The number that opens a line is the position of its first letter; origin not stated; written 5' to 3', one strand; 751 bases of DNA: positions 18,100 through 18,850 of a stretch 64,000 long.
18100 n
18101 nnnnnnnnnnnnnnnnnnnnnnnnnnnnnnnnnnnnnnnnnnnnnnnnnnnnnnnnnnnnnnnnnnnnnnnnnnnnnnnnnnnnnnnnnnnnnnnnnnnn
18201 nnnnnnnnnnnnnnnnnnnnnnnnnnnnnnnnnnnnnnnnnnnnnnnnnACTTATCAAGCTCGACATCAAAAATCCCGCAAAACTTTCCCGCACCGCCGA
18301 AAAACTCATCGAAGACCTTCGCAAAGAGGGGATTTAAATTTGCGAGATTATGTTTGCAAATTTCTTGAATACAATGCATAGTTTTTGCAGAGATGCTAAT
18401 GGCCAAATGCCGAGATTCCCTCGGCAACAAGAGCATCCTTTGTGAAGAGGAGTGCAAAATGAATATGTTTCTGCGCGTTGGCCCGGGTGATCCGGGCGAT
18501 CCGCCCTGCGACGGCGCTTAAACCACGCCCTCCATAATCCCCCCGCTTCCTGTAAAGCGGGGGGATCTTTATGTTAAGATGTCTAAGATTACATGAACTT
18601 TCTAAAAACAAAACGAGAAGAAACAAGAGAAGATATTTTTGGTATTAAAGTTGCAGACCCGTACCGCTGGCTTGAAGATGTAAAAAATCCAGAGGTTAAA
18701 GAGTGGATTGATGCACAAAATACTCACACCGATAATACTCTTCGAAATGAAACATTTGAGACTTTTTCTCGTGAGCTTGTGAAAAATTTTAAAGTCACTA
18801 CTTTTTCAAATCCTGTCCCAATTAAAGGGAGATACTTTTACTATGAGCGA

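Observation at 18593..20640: AT-rich islet encoding a propeller-reduced prolyl-oligopeptidase-family peptidase and a stand-alone NUDIX hydrolase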

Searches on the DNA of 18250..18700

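Call 23: search_rna_families(source=window, start=18250, end=18700, threshold=evalue, max_evalue=1)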
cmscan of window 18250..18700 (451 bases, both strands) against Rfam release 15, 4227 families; matches with E-value up to 1: 1.
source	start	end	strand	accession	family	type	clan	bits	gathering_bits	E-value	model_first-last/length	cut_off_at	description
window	18535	18586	-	RF01822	RsaJ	Gene; sRNA;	-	23.3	100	0.0017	235-287/287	no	RNA Staph. aureus A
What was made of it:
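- Tried and rejected: A sub-threshold RsaJ match is just the terminator hairpin (call 23).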

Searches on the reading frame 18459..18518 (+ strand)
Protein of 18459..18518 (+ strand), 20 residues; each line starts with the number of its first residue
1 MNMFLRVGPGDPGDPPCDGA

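Call 79: search_protein_families(library=ncbifam, proteins=[window:18459-18518:+], max_evalue=10)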
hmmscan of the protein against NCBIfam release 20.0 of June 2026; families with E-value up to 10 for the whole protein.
seq(20 aa): 0 families
